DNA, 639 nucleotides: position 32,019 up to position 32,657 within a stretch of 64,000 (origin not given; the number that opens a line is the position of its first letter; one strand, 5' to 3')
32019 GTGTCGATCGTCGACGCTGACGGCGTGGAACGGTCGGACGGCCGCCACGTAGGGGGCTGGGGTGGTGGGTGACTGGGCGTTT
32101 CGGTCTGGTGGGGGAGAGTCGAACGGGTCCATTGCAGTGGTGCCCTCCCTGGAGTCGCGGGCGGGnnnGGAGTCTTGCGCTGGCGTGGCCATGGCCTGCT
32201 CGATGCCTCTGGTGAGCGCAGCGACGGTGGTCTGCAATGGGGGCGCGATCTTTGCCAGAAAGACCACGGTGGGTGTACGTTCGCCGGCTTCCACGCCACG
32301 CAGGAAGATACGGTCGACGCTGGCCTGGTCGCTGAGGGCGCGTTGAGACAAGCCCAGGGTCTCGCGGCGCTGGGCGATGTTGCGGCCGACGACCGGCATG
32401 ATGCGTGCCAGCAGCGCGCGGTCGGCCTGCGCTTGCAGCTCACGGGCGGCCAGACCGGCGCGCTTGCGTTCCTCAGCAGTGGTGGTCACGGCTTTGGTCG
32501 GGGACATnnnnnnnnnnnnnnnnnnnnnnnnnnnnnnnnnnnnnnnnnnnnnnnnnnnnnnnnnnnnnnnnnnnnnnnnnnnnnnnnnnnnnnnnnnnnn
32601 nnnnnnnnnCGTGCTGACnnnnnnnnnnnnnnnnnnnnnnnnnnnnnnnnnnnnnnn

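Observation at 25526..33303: A recurrent palindromic motif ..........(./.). marks at least four promoter regions in the accessory region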

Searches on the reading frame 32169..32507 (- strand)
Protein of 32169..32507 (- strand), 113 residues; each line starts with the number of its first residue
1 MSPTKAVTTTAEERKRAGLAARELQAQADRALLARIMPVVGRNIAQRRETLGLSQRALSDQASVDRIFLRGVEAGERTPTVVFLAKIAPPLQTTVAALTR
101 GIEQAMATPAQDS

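Call 38: search_dna_similar(query=window:32169-32507:-, collection=plasmids, mode=protein, max_evalue=0.001, max_rows=60)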
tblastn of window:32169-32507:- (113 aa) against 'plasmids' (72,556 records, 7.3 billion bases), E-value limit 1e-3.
Records with a match: 40; places in all: 47; records where one place covers at least 80% of the query: 3.
Best place of each record, by identity: 95-99% 2; 90-95% 1; <60% 37.
By first word of the organism name: Mycobacterium 8; Gordonia 8; Acetobacter 3; Mycolicibacterium 2; Mesorhizobium 2; Mycobacteroides 1; Desulfohalobium 1; Agrobacterium 1; Bosea 1; Rhizobium 1; and 12 more.
By predicted mobility (MOB-suite, as given by PLSDB): non-mobilizable 19; mobilizable 15; conjugative 6.
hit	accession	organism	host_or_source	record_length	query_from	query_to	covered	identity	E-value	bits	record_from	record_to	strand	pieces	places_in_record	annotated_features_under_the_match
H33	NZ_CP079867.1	Mycobacterium sp. SMC-8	Homo sapiens,sputum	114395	1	113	100%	95.6%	2e-48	171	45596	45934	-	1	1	helix-turn-helix transcriptional regulator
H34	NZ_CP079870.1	Mycobacterium sp. SMC-4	Homo sapiens,sputum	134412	1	113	100%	95.6%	2e-48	171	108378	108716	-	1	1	helix-turn-helix transcriptional regulator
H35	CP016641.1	Mycobacterium sp. djl-10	activated sludge,waste water treatment ...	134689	1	113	100%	92.0%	2e-46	165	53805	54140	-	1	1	hypothetical protein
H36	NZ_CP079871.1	Mycobacterium sp. SMC-4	Homo sapiens,sputum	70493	36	113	69%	55.7%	3e-18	85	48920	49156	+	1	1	helix-turn-helix transcriptional regulator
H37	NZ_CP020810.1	Mycobacterium dioxanotrophicus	Single cell,river sediment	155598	36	104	61%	58.0%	3e-18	86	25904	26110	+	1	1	helix-turn-helix transcriptional regulator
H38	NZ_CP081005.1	Mycobacterium sp. IDR2000157661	Homo sapiens,Isolate,Hand Laceration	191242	36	102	59%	58.2%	5e-18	85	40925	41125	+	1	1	helix-turn-helix transcriptional regulator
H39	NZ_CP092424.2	Mycobacterium lentiflavum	-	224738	36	102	59%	55.2%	3e-12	68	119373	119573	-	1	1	helix-turn-helix transcriptional regulator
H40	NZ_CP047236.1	Gordonia sp. JH63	Homo sapiens,whole organism,skin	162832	36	98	56%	52.4%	1e-9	61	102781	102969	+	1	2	helix-turn-helix transcriptional regulator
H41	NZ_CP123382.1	Gordonia sp. SMJS1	Pure culture,sediment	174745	36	98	56%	52.4%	1e-9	61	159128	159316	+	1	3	helix-turn-helix transcriptional regulator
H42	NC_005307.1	Gordonia westfalica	-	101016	36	98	56%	52.4%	5e-9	59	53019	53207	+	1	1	helix-turn-helix transcriptional regulator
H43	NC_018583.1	Gordonia sp. KTR9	-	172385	36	98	56%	52.4%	7e-9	59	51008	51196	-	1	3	helix-turn-helix transcriptional regulator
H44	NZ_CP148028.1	Gordonia hongkongensis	-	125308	36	98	56%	52.4%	7e-9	59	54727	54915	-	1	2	helix-turn-helix transcriptional regulator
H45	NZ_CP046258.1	Gordonia sp. 135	cell culture,soil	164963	36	98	56%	50.8%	2e-8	57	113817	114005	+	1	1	helix-turn-helix transcriptional regulator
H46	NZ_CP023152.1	Mycobacterium intracellulare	Homo sapiens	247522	40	105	58%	45.5%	2e-6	52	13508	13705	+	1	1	helix-turn-helix transcriptional regulator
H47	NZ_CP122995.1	Mycolicibacterium aubagnense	wall sediment of Poderosa mine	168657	36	102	59%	44.8%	8e-8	56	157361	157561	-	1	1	helix-turn-helix transcriptional regulator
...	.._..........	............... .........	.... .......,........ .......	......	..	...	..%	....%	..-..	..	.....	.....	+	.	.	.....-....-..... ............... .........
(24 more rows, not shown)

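Call 39: get_annotated_region(hit=H37, flank=6000)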
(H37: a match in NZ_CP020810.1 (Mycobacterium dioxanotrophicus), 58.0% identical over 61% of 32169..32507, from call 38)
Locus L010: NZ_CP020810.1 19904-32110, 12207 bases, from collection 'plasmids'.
description: Mycobacterium dioxanotrophicus strain PH-06 plasmid unnamed1, complete sequence
organism: Mycobacterium dioxanotrophicus (NCBI taxid 482462)
taxonomy: Bacteria; Actinomycetota; Actinomycetes; Mycobacteriales; Mycobacteriaceae; Mycobacterium; Mycobacterium dioxanotrophicus
host: -; source: Single cell,river sediment; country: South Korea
typing (MOB-suite, as given by PLSDB): mobilizable; relaxase MOBF
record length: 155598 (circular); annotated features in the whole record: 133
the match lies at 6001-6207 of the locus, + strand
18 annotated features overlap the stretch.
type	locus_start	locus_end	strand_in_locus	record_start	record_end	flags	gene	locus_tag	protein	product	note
CDS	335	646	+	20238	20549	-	-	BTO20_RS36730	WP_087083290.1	hypothetical protein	-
CDS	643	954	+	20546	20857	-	-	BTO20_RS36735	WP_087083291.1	type II toxin-antitoxin system PemK/MazF family toxin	-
CDS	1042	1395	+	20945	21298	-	-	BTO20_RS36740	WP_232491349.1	hypothetical protein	-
CDS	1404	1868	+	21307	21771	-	-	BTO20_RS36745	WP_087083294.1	hypothetical protein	-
CDS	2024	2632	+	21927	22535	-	-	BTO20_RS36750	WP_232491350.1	protein kinase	-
CDS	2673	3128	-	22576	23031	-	-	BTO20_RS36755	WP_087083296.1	hypothetical protein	-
CDS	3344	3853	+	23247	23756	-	-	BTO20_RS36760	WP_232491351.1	thermonuclease family protein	-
CDS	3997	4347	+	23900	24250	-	-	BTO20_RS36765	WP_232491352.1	LppP/LprE family lipoprotein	-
CDS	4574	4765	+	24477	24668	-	-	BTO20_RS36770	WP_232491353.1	antitoxin VbhA family protein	-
CDS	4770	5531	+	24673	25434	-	-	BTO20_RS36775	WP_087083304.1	Fic family protein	-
CDS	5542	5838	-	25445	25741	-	-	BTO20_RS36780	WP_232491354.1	hypothetical protein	-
CDS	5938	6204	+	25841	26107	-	-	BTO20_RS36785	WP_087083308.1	helix-turn-helix transcriptional regulator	-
CDS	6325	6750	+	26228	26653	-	-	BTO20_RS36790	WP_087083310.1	hypothetical protein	-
CDS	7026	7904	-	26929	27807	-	-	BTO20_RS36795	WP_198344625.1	hypothetical protein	-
CDS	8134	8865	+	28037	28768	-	-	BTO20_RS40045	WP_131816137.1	hypothetical protein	-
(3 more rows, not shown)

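Call 40: get_annotated_region(hit=H36, flank=6000)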
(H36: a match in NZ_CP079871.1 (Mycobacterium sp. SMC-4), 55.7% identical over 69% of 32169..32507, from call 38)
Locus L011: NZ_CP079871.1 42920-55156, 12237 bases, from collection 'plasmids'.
description: Mycobacterium sp. SMC-4 plasmid pSMC-4_3
organism: Mycobacterium sp. SMC-4 (NCBI taxid 2857059)
taxonomy: Bacteria; Actinomycetota; Actinomycetes; Mycobacteriales; Mycobacteriaceae; Mycobacterium; Mycobacterium sp. SMC-4
host: -; source: Homo sapiens,sputum; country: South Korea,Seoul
typing (MOB-suite, as given by PLSDB): non-mobilizable
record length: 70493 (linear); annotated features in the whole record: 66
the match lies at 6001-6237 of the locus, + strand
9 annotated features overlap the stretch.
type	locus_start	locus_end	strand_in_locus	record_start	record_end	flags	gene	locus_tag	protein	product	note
CDS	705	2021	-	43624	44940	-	-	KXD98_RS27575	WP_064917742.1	IS256 family transposase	-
CDS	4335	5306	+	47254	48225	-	-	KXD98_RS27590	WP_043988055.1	IS481 family transposase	-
CDS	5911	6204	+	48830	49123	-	-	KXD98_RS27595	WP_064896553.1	helix-turn-helix transcriptional regulator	-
CDS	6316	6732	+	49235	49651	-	-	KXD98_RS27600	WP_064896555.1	hypothetical protein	-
CDS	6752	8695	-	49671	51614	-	-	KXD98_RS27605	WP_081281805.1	serine/threonine-protein kinase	GO:0006468 - protein phosphorylation [Evidence IEA]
CDS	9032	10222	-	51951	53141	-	-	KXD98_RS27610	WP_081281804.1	hypothetical protein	-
CDS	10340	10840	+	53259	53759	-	-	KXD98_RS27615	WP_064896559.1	hypothetical protein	-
CDS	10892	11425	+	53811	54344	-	-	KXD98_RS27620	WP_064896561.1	hypothetical protein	-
CDS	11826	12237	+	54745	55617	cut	-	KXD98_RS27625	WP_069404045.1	phosphoadenosine phosphosulfate reductase family protein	-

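Call 41: get_annotated_region(hit=H39, flank=6000)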
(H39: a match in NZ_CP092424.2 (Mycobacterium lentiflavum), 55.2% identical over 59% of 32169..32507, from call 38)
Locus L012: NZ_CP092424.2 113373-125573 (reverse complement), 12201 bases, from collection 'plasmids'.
description: Mycobacterium lentiflavum strain ATCC 51985 plasmid unnamed1, complete sequence
organism: Mycobacterium lentiflavum (NCBI taxid 141349)
taxonomy: Bacteria; Actinomycetota; Actinomycetes; Mycobacteriales; Mycobacteriaceae; Mycobacterium; Mycobacterium lentiflavum
host: -; source: -; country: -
typing (MOB-suite, as given by PLSDB): non-mobilizable
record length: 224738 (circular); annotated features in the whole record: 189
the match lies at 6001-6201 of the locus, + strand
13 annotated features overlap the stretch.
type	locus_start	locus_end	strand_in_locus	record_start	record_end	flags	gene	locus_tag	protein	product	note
CDS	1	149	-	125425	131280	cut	mobF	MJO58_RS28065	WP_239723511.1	MobF family relaxase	-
CDS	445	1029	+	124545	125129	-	-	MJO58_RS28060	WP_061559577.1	hypothetical protein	-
CDS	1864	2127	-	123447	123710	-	-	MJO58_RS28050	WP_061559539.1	hypothetical protein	-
CDS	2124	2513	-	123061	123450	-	-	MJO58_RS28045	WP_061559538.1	hypothetical protein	-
CDS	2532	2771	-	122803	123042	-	nrdH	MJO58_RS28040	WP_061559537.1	glutaredoxin-like protein NrdH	GO:0045454 - cell redox homeostasis [Evidence IEA]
CDS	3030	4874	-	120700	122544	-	-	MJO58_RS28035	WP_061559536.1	DNA cytosine methyltransferase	-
CDS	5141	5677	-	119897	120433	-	-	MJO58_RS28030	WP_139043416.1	hypothetical protein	-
CDS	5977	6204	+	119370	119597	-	-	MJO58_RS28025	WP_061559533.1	helix-turn-helix transcriptional regulator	-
CDS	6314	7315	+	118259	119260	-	-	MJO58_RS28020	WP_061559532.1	DUF4226 domain-containing protein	-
CDS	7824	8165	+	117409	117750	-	-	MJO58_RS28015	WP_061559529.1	hypothetical protein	-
CDS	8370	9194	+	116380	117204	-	-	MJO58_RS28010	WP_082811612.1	DUF4226 domain-containing protein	-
CDS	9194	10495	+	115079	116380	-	-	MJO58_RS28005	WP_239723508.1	site-specific integrase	GO:0015074 - DNA integration [Evidence IEA]; GO:0006310 - DNA recombination [Evidence IEA]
CDS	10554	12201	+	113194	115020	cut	-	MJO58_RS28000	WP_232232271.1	site-specific integrase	-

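Call 42: get_annotated_region(hit=H42, flank=6000)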
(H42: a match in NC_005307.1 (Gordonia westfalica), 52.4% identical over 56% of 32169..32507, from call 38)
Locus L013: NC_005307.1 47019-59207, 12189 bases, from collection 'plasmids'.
description: Gordonia westfalica plasmid pKB1, complete sequence
organism: Gordonia westfalica (NCBI taxid 158898)
taxonomy: Bacteria; Actinomycetota; Actinomycetes; Mycobacteriales; Gordoniaceae; Gordonia; Gordonia westfalica
host: -; source: -; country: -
typing (MOB-suite, as given by PLSDB): mobilizable; relaxase MOBF
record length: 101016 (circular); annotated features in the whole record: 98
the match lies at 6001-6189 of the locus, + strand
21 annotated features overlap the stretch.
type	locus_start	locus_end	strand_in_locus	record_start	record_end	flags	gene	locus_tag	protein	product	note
CDS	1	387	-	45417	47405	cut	-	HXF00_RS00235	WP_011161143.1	cytochrome c oxidase assembly protein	-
CDS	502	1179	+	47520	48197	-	-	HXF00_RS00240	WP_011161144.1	DUF5134 domain-containing protein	-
CDS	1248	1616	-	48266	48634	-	-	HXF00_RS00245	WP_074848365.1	DUF3703 domain-containing protein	-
CDS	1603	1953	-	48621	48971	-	-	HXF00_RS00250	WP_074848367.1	metalloregulator ArsR/SmtB family transcription factor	GO:0006355 - regulation of DNA-templated transcription [Evidence IEA]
CDS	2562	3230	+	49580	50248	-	-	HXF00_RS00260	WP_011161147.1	type IV toxin-antitoxin system AbiEi family antitoxin domain-containing protein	-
CDS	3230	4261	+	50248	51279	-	-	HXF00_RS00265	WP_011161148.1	nucleotidyl transferase AbiEii/AbiGii toxin family protein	-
CDS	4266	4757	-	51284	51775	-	-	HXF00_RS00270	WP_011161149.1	hypothetical protein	-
CDS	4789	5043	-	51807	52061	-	-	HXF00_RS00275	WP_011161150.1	hypothetical protein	-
CDS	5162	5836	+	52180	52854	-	-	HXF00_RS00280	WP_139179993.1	DUF6349 family protein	-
CDS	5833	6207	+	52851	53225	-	-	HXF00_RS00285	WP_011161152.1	helix-turn-helix transcriptional regulator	-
CDS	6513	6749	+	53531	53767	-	nrdH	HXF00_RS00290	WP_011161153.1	glutaredoxin-like protein NrdH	GO:0045454 - cell redox homeostasis [Evidence IEA]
CDS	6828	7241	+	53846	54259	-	-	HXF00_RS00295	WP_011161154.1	hypothetical protein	-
CDS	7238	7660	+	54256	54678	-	-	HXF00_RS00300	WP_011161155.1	hypothetical protein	-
CDS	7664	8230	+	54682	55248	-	-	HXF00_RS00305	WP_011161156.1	DnaB-like helicase N-terminal domain-containing protein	GO:0006260 - DNA replication [Evidence IEA]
CDS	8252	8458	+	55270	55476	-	-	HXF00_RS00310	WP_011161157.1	hypothetical protein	-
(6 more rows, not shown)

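Call 45: search_protein_families(library=ncbifam, proteins=[window:32169-32507:-], max_evalue=0.01)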
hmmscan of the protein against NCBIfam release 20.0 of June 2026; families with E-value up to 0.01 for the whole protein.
window:32169-32507:- (113 aa): 8 families
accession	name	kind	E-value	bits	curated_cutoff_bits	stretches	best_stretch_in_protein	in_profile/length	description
NF006015.0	PRK08154.1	subfamily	7.5e-07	28.6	204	1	20-104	11-95/314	anaerobic benzoate catabolism transcriptional regulator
TIGR03070.1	couple_hipB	subfamily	1.4e-06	28.1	71.65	1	41-81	4-44/58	type II toxin-antitoxin system Y4mF family antitoxin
NF041951.1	phage_RstR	subfamily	5.8e-06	26.5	80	1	41-99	4-62/108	RstR family transcriptional repressor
NF007257.0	PRK09706.1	subfamily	0.00075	19.3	101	1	40-111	6-77/135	transcriptional repressor DicA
TIGR00270.2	TIGR00270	equivalog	0.0036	17.1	110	1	34-91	70-127/159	multiprotein bridging factor aMBF1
NF046032.1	TransRegSlrRBacil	equivalog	0.0043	17.1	250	1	40-96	2-59/149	HTH-type transcriptional regulator SlrR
NF041677.1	trans_regClgR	equivalog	0.0051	16.9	170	1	38-108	7-77/113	transcriptional regulator ClgR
NF007408.0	PRK09943.1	equivalog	0.0097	15.5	211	0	40-87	8-55/185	HTH-type transcriptional regulator PuuR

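Call 55: search_protein_families(library=phrogs, proteins=[window:32169-32507:-], max_evalue=0.001)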
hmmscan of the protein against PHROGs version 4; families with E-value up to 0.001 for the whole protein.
window:32169-32507:- (113 aa): 6 families
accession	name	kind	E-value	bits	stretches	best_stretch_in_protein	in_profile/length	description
phrog_5823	-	transcription regulation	2.8e-08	34.3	1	40-106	7-74/404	transcriptional regulator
phrog_7241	-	transcription regulation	1.9e-05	25.7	1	43-98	65-120/122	transcriptional regulator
phrog_2104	-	unknown function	0.00014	23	1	11-84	13-84/103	-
phrog_2439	-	transcription regulation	0.00032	20.7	1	37-96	5-64/367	transcriptional regulator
phrog_4836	-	transcription regulation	0.00043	20.9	0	40-84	76-120/194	CII-like regulator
phrog_8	-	transcription regulation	0.00073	20.1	1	42-102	165-219/346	transcriptional regulator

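Call 76: get_annotated_region(hit=H40, flank=4000)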
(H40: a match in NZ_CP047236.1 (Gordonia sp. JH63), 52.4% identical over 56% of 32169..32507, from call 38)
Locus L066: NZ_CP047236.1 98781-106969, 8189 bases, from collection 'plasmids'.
description: Gordonia sp. JH63 plasmid pJH63-1, complete sequence
organism: Gordonia sp. JH63 (NCBI taxid 2698900)
taxonomy: Bacteria; Actinomycetota; Actinomycetes; Mycobacteriales; Gordoniaceae; Gordonia; Gordonia sp. JH63
host: -; source: Homo sapiens,whole organism,skin; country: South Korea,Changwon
typing (MOB-suite, as given by PLSDB): mobilizable; relaxase MOBF
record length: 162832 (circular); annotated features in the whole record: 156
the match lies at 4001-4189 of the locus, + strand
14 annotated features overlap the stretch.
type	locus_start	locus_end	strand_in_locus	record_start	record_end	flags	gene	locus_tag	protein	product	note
CDS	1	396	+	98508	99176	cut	-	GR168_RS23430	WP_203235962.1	type IV toxin-antitoxin system AbiEi family antitoxin domain-containing protein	-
CDS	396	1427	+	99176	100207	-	-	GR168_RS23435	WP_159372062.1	nucleotidyl transferase AbiEii/AbiGii toxin family protein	-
CDS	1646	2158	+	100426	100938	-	-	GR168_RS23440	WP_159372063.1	hypothetical protein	-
CDS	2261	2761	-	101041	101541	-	-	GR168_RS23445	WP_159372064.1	hypothetical protein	-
CDS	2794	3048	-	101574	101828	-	-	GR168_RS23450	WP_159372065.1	hypothetical protein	-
CDS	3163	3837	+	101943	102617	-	-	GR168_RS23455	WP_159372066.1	DUF6349 family protein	-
CDS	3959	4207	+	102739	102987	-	-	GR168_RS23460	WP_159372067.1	helix-turn-helix transcriptional regulator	-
CDS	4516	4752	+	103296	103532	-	nrdH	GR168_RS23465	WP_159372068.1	glutaredoxin-like protein NrdH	-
CDS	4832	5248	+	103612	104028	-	-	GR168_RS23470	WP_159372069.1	hypothetical protein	-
CDS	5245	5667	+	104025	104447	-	-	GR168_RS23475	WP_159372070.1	hypothetical protein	-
CDS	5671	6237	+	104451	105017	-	-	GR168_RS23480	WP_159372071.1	DnaB-like helicase N-terminal domain-containing protein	GO:0006260 - DNA replication [Evidence IEA]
CDS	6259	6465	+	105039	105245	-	-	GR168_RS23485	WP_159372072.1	hypothetical protein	-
CDS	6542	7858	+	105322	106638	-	-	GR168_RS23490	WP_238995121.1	IS256 family transposase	-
CDS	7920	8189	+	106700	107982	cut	-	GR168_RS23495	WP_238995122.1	IS3 family transposase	-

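Call 77: get_annotated_region(hit=H43, flank=4000)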
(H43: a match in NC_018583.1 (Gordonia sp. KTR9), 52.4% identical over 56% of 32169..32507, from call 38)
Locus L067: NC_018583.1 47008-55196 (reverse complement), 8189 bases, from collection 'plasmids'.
description: Gordonia sp. KTR9 plasmid pGKT3, complete sequence
organism: Gordonia sp. KTR9 (NCBI taxid 337191)
taxonomy: Bacteria; Actinomycetota; Actinomycetes; Mycobacteriales; Gordoniaceae; Gordonia; Gordonia sp. KTR9
host: -; source: -; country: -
typing (MOB-suite, as given by PLSDB): mobilizable; replicon rep_cluster_162; relaxase MOBF
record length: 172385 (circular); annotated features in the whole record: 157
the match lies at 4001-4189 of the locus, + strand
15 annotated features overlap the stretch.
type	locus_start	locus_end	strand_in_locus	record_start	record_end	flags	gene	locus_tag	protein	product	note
CDS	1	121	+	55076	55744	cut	-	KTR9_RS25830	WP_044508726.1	type IV toxin-antitoxin system AbiEi family antitoxin domain-containing protein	-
CDS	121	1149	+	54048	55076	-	-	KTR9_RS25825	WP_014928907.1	nucleotidyl transferase AbiEii/AbiGii toxin family protein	-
CDS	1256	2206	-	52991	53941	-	-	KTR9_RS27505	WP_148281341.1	nuclease-related domain-containing protein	-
CDS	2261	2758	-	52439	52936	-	-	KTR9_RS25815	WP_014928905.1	hypothetical protein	-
CDS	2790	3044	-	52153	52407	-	-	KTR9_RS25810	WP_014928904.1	hypothetical protein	-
CDS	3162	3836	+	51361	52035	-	-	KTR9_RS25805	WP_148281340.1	DUF6349 family protein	-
CDS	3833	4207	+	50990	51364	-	-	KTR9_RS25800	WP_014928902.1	helix-turn-helix transcriptional regulator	-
CDS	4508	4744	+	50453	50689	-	nrdH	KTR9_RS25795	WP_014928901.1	glutaredoxin-like protein NrdH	-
CDS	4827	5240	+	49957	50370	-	-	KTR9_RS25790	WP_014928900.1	hypothetical protein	-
CDS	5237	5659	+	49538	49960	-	-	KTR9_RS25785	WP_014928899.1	hypothetical protein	-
CDS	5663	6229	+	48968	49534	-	-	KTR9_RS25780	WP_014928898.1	DnaB-like helicase N-terminal domain-containing protein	GO:0006260 - DNA replication [Evidence IEA]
CDS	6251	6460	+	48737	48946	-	-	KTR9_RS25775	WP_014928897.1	hypothetical protein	-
CDS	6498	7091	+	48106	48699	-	-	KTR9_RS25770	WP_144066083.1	thermonuclease family protein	-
CDS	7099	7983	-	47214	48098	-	-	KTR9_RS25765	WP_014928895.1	hypothetical protein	-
CDS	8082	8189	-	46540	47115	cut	-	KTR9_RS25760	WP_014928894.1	hypothetical protein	-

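Call 78: get_annotated_region(hit=H49, flank=4000)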
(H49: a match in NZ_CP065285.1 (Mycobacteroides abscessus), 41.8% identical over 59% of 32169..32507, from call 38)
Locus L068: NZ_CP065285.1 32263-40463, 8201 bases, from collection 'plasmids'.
description: Mycobacteroides abscessus subsp. abscessus strain GD21 plasmid pGD21-1, complete sequence
organism: Mycobacteroides abscessus (NCBI taxid 1185650)
taxonomy: Bacteria; Actinomycetota; Actinomycetes; Mycobacteriales; Mycobacteriaceae; Mycobacteroides; Mycobacteroides abscessus
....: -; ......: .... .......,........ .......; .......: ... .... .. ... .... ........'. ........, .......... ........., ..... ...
typing (MOB-suite, as given by PLSDB): non-mobilizable
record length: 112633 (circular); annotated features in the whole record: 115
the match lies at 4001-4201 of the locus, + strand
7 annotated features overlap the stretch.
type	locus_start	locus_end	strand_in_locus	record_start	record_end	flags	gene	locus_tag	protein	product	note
CDS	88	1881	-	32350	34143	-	-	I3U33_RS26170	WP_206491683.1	DNA cytosine methyltransferase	-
CDS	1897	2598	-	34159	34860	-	-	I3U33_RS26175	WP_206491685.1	DUF6349 family protein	-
CDS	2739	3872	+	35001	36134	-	-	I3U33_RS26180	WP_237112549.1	hypothetical protein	-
CDS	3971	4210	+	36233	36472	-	-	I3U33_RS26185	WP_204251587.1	helix-turn-helix transcriptional regulator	-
CDS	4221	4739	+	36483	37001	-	-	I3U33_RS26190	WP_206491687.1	hypothetical protein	-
CDS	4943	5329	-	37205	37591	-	-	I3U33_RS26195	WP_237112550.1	hypothetical protein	-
CDS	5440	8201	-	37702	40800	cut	-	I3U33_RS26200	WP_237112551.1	hypothetical protein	-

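Call 79: get_annotated_region(hit=H47, flank=4000)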
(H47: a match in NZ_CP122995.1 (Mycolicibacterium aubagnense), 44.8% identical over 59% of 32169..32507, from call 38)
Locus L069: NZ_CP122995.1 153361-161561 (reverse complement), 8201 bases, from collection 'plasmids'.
description: Mycolicibacterium aubagnense strain HPB1.1 plasmid unnamed1, complete sequence
organism: Mycolicibacterium aubagnense (NCBI taxid 319707)
taxonomy: Bacteria; Actinomycetota; Actinomycetes; Mycobacteriales; Mycobacteriaceae; Mycolicibacterium; Mycolicibacterium aubagnense
host: -; source: wall sediment of Poderosa mine; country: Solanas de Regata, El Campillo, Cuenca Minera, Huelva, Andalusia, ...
typing (MOB-suite, as given by PLSDB): non-mobilizable
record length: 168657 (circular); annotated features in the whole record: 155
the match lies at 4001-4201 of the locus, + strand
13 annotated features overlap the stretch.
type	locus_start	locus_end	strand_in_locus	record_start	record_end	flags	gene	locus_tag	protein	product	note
CDS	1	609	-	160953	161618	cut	-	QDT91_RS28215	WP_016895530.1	hypothetical protein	-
CDS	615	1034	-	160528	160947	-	-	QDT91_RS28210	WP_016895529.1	hypothetical protein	-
CDS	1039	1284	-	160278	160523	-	-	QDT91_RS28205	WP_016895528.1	hypothetical protein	-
CDS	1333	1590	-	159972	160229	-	-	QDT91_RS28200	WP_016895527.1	hypothetical protein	-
CDS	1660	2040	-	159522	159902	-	-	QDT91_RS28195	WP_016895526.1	hypothetical protein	-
CDS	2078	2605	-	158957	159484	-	-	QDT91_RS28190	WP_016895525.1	hypothetical protein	-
CDS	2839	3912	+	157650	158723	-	-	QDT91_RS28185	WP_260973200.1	hypothetical protein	-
CDS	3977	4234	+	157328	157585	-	-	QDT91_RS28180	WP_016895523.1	helix-turn-helix transcriptional regulator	-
CDS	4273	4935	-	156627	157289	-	-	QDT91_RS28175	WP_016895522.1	hypothetical protein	-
CDS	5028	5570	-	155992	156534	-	-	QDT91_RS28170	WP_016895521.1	hypothetical protein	-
CDS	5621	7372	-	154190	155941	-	-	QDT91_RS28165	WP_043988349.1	hypothetical protein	-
CDS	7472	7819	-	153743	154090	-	-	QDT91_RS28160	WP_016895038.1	hypothetical protein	-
CDS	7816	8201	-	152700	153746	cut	-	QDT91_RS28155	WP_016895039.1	hypothetical protein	-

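Call 82: search_solved_structures(query=window:32169-32507:-, max_evalue=0.01)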
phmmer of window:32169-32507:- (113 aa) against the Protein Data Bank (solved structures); distinct sequences matched with E-value up to 0.01: 6.
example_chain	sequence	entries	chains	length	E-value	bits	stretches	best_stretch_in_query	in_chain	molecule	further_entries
8tac_A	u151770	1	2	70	3.4e-05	27.2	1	40-88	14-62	DBP48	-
1y7y_A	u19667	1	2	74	0.00028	24.3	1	40-92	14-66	C.AhdI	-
2b5a_A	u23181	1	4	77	0.00061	23.2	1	39-104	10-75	C.BclI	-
3qq6_A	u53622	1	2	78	0.0034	20.8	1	39-98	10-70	HTH-type transcriptional regulator sinR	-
5tn0_A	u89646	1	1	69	0.0037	20.7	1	40-98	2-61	HTH-type transcriptional regulator SinR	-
1y9q_A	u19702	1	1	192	0.0097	19.4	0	42-101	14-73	transcriptional regulator, HTH_3 family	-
